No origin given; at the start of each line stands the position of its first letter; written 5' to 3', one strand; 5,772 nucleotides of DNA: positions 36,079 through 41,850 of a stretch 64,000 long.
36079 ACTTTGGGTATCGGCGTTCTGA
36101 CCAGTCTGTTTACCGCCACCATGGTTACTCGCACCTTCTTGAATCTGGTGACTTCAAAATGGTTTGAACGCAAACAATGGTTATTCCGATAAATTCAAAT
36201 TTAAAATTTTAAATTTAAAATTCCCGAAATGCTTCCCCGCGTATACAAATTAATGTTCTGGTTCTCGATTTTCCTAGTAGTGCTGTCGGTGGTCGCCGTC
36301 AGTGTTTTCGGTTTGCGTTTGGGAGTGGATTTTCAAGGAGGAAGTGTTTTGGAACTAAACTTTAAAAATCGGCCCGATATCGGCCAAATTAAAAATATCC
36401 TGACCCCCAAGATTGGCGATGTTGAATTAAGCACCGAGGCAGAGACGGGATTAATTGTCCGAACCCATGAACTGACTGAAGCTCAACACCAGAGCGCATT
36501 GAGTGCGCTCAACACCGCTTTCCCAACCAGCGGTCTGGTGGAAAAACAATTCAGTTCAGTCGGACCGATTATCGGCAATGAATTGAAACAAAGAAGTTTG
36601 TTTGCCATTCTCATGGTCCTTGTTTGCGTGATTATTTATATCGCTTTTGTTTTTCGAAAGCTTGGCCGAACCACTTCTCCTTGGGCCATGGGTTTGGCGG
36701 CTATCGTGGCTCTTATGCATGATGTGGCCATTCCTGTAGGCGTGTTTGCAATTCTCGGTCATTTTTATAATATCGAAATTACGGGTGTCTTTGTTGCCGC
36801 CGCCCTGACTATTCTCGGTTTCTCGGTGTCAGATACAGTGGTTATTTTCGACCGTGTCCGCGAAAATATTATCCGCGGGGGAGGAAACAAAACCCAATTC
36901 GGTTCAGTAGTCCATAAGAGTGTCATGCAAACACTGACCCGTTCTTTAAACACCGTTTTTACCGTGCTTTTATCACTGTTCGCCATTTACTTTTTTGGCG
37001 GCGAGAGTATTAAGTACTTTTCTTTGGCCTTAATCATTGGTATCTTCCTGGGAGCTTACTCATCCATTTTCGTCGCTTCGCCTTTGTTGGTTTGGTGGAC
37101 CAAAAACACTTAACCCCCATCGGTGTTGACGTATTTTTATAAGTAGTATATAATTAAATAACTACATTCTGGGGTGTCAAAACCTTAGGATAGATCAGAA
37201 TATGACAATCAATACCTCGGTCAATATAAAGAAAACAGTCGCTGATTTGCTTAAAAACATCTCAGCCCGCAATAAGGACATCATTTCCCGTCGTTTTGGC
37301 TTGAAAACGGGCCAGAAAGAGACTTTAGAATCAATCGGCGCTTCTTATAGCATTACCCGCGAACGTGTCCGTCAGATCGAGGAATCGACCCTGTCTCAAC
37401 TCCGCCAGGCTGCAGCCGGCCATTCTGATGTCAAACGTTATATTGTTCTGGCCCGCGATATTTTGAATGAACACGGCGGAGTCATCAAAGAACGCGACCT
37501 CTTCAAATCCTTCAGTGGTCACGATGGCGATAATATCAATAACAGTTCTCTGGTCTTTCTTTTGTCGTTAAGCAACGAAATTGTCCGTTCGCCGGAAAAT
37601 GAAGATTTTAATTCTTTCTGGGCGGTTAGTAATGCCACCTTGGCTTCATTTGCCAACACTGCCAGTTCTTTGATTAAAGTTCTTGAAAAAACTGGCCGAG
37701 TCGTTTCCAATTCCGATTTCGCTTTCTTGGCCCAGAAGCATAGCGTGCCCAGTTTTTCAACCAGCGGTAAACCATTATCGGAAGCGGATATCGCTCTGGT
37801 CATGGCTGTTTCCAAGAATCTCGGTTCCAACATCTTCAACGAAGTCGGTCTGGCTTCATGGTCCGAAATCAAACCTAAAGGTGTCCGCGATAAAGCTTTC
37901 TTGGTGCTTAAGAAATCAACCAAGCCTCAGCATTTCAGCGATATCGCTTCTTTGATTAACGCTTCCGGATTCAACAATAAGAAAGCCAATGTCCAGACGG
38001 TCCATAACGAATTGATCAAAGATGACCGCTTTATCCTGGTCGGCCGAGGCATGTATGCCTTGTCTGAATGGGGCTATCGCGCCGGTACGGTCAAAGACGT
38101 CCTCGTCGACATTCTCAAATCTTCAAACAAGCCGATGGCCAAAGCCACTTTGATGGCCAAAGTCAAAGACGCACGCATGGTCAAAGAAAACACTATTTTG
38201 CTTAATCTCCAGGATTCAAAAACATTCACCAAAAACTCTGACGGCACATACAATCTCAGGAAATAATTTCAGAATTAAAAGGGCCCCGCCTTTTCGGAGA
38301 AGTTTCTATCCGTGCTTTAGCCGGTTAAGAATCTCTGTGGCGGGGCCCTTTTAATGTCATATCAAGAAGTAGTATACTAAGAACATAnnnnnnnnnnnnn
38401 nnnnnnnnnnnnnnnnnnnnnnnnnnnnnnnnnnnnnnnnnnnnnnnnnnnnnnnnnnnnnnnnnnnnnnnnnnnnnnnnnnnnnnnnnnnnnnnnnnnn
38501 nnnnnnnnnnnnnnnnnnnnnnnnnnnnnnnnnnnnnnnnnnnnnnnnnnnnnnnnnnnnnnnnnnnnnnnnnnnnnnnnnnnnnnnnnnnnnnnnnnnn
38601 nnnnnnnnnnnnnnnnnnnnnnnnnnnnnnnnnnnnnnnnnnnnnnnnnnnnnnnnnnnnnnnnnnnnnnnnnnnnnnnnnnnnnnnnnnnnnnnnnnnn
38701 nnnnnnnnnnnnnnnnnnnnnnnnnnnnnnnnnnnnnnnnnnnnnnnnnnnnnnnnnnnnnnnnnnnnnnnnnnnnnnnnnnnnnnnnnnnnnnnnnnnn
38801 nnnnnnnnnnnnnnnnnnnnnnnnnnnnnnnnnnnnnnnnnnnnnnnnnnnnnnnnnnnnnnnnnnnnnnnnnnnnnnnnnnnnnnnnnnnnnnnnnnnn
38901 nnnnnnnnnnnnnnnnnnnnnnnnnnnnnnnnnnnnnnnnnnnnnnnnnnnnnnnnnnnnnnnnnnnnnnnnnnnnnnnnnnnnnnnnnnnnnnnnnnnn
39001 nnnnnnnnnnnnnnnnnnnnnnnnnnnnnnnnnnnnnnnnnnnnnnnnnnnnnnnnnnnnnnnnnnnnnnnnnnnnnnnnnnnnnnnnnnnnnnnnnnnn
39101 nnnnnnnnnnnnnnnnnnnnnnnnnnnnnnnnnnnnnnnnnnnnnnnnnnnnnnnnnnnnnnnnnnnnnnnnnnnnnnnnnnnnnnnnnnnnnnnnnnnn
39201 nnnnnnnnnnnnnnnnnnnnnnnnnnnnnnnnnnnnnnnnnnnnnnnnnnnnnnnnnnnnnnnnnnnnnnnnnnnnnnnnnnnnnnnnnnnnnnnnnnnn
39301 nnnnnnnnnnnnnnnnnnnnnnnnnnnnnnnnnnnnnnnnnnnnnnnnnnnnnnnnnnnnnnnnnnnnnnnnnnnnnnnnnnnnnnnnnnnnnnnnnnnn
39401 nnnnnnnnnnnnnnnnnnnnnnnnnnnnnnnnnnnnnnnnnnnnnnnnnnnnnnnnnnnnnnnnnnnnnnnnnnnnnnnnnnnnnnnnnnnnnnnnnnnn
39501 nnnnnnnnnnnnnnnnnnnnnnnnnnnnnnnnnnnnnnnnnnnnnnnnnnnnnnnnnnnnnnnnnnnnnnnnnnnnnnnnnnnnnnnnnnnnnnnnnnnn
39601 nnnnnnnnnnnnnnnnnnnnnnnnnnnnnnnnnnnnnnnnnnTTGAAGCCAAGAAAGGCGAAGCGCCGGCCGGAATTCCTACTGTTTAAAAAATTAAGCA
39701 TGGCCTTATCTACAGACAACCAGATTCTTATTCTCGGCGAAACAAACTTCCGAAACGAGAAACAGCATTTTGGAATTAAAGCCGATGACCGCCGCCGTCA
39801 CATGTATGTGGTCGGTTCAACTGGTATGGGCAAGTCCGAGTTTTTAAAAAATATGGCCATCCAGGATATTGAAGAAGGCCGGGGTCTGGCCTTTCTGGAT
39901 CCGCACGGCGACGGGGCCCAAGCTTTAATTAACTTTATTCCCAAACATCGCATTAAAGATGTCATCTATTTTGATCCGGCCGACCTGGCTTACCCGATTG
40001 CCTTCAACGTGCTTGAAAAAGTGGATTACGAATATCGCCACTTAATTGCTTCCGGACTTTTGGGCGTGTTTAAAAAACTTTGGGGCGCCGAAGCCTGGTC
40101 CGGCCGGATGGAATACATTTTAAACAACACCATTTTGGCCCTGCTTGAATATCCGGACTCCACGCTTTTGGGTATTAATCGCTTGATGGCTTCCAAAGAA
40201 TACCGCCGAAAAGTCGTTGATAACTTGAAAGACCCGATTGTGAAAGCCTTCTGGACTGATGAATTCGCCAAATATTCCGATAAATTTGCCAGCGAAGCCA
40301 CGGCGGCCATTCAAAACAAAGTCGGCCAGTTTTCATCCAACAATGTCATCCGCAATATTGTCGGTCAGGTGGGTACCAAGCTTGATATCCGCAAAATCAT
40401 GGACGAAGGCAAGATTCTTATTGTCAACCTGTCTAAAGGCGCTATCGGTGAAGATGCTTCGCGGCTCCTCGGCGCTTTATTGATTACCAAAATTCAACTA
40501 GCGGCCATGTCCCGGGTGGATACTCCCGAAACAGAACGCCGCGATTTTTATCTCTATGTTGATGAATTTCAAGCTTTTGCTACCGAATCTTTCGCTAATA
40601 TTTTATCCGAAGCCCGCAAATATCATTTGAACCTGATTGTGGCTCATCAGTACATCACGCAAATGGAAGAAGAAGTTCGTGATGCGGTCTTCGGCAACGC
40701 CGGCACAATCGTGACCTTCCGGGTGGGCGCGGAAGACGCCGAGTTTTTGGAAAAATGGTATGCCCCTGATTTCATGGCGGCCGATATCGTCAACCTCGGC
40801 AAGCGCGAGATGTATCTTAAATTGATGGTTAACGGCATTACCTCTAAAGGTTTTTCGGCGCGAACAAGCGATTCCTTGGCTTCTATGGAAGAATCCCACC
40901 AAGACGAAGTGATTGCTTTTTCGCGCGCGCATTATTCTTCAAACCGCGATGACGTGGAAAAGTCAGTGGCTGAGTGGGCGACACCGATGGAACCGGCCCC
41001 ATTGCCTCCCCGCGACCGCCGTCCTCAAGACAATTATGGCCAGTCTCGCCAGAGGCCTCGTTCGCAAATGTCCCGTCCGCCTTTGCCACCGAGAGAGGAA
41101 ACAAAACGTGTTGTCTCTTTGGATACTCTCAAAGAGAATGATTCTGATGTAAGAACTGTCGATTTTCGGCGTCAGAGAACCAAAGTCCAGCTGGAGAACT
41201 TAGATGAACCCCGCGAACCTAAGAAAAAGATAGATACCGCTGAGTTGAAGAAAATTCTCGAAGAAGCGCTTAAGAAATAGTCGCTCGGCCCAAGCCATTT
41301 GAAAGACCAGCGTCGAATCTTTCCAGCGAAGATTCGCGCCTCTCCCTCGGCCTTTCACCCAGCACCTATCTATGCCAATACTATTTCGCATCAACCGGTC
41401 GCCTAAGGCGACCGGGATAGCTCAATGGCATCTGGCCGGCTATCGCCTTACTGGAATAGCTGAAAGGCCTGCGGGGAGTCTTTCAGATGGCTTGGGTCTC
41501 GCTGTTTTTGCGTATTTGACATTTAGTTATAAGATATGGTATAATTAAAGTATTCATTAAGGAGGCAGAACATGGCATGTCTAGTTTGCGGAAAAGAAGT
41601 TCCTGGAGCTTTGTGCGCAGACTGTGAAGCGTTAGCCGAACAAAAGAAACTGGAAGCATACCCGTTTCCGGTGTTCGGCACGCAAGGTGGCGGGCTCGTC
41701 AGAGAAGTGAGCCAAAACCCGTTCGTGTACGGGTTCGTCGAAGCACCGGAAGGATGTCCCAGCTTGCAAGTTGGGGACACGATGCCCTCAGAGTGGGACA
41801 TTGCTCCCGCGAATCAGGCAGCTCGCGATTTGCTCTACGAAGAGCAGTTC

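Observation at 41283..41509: Roughly 225-nt multi-hairpin element after the T4CP-like gene, sharing terminal motifs with the secA-upstream element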

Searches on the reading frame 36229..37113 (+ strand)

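Call 13: search_protein_families(library=pfam, proteins=[window:36229-37113:+])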
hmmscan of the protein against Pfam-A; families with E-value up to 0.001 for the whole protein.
window:36229-37113:+ (294 aa): 2 families
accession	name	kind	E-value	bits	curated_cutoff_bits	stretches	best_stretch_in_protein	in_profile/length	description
PF02355.23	SecD_SecF_C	-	2.5e-52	177.5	20.5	1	105-292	15-188/189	Protein export membrane protein SecD/SecF, C-terminal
PF07549.19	Sec_GG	-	2.6e-07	30.4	20.3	1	23-46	2-25/28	SecD/SecF GG Motif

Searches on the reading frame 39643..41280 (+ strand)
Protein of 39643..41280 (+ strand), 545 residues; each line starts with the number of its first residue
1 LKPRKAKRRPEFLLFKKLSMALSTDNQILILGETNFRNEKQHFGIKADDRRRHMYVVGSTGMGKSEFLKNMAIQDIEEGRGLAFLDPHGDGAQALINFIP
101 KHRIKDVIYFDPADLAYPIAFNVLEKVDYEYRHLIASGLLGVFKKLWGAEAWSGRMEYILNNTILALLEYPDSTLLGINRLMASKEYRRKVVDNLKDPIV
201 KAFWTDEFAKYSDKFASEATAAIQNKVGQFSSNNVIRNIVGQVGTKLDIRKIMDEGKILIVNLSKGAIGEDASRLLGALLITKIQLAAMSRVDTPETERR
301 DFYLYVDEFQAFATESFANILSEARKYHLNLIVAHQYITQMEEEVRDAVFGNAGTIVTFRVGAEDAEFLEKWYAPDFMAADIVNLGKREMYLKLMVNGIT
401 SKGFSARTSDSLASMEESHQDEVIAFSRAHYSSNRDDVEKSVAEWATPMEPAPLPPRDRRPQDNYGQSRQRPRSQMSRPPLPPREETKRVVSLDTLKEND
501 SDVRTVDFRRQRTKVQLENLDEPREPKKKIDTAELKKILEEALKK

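Call 13: search_protein_families(library=pfam, proteins=[window:39643-41280:+])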
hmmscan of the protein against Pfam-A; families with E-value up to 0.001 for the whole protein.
window:39643-41280:+ (545 aa): 3 families
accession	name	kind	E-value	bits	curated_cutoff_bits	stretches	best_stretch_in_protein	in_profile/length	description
PF01935.23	DUF87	-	1.5e-08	35.4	23.2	1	51-280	23-216/220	Helicase HerA, central domain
PF10412.15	TrwB_AAD_bind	-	4.7e-08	32.7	20.5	1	48-360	12-309/387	Type IV secretion-system coupling protein DNA-binding domain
PF12696.13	TraG-D_C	-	2.1e-05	24.9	22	1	303-370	3-73/126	TraM recognition site of TraD and TraG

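Call 17: find_encoding_contigs(protein=window:39643-41277:+, flank=3000, max_places=10)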
Protein window:39643-41277:+ (545 aa): no gene with exactly this product is on record in the collection.

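Call 19: find_related_loci(query=window:39700-41277:+, collection=genome_contigs, flank=10000)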
Query window:39700-41277:+ (526 aa) in genome_contigs; peptide patterns used: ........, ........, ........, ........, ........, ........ (x = any residue, [..] = any of these).
599 stretches matched a pattern (row limit reached: there are more); 583 encode a relative of the query (tblastn E <= 1e-3); the best 80 are kept; 80 distinct loci.
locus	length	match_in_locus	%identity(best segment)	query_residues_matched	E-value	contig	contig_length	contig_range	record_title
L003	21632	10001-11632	84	1-524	0e+0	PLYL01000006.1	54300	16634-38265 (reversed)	MAG: Candidatus Yanofskybacteria bacterium isolate palsa_1334 73.20120700_P3D.271_contig_25535, whole genome shotgun seq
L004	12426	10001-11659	83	3-524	0e+0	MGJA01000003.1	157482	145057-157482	MAG: Candidatus Yanofskybacteria bacterium RIFCSPHIGHO2_01_FULL_41_21 rifcsphigho2_01_scaffold_127, whole genome shotgun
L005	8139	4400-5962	81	1-526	0e+0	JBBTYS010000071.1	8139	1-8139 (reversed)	MAG: Patescibacteria group bacterium isolate H41-bin028_1 H41_bin028_1_000000000071, whole genome shotgun sequence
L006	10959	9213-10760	73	1-526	0e+0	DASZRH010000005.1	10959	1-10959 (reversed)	MAG TPA_asm: Candidatus Paceibacterota bacterium isolate SMAG_U6019 k141_877054, whole genome shotgun sequence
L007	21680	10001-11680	68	1-526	0e+0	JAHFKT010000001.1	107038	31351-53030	MAG: Candidatus Yanofskybacteria bacterium isolate nzgw416 NODE_107_length_107039_cov_3.386876, whole genome shotgun seq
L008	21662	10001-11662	66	1-526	0e+0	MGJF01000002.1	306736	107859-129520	MAG: Candidatus Yanofskybacteria bacterium RIFCSPHIGHO2_01_FULL_43_32 rifcsphigho2_01_scaffold_161, whole genome shotgun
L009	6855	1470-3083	64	4-523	0e+0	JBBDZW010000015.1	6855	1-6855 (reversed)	MAG: Candidatus Paceibacterota bacterium isolate LejiaD_43_13 Lejia_D_15475_length_6855_cov_8, whole genome shotgun sequ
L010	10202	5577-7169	68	1-526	0e+0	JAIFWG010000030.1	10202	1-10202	MAG: Candidatus Parcubacteria bacterium isolate viral-cat_41_14 PAFVLPS_2018_scaffold_52780, whole genome shotgun sequen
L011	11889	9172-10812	66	1-526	0e+0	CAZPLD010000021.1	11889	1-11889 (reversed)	MAG TPA_asm: uncultured Candidatus Saccharibacteria bacterium isolate binchicken_co227_99 genome assembly, contig: NODE_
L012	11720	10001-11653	65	1-526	0e+0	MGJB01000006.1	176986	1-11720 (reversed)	MAG: Candidatus Yanofskybacteria bacterium RIFCSPHIGHO2_01_FULL_41_26 rifcsphigho2_01_scaffold_164, whole genome shotgun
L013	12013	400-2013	66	1-525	0e+0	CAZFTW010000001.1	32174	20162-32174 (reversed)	MAG TPA_asm: uncultured Candidatus Saccharibacteria bacterium isolate binchicken_co227_337 genome assembly, contig: NODE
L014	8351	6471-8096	65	6-526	0e+0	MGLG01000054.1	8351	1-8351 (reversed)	MAG: Candidatus Yanofskybacteria bacterium RIFOXYD1_FULL_42_10 rifoxyd1_full_scaffold_8142, whole genome shotgun sequenc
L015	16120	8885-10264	71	3-454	0e+0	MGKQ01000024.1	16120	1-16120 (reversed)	MAG: Candidatus Yanofskybacteria bacterium RIFCSPLOWO2_02_FULL_41_13 rifcsplowo2_02_scaffold_9658, whole genome shotgun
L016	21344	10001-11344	71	1-452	0e+0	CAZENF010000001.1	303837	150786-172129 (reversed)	MAG TPA_asm: uncultured Candidatus Saccharibacteria bacterium isolate SRP273308_co1_433 genome assembly, contig: NODE_27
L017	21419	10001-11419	70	1-460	0e+0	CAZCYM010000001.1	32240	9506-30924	MAG TPA_asm: uncultured Candidatus Saccharibacteria bacterium isolate binchicken_co38_519 genome assembly, contig: NODE_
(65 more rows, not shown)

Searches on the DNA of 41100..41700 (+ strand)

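Call 8: search_rna_families(source=window, start=41100, end=41700, threshold=evalue, max_evalue=10, show_alignments=2)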
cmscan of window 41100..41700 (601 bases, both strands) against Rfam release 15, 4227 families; matches with E-value up to 10: 0.
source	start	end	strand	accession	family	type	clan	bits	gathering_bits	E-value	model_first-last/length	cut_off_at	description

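Call 35: search_with_rna_model(model_id=R1, source=window, start=41200, end=41600, filters=off, max_evalue=10, show_alignments=3)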
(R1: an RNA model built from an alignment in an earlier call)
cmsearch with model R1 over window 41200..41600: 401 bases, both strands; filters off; matches with E-value up to 10: 6.
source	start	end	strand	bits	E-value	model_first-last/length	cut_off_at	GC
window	41305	41408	-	12.3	0.0019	37-92/116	no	0.55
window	41299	41345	+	6.4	0.13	1-116/116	no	0.53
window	41378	41426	+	2.6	2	1-116/116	no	0.51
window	41518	41558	-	1.5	4.2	1-116/116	no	0.2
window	41509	41557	+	0.4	9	1-116/116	no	0.22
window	41260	41284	+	0.4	9.1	1-116/116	no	0.44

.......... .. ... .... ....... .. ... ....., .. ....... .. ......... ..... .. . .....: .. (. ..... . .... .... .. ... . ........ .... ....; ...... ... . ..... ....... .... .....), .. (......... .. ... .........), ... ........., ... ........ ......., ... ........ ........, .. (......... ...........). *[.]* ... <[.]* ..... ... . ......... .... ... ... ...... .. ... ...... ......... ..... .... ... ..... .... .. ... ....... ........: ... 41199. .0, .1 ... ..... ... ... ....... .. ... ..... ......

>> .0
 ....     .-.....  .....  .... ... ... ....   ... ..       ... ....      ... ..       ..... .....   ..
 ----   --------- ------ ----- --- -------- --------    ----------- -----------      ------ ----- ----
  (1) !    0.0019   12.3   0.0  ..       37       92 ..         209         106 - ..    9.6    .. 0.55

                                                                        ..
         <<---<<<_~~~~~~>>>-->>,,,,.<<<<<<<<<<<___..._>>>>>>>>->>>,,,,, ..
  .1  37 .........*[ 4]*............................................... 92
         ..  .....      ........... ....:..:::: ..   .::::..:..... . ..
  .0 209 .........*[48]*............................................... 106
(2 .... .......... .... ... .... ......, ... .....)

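Call 93: search_dna_similar(query=window:41281-41509:+, collection=phages, mode=distant, max_evalue=0.01, max_rows=5)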
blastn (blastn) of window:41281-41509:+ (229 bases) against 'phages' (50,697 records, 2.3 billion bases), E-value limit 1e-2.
No match.

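Call 95: search_dna_similar(query=window:41281-41509:+, collection=plasmids, mode=distant, max_evalue=0.01, max_rows=5)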
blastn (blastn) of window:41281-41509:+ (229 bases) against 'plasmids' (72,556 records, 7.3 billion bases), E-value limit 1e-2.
No match.
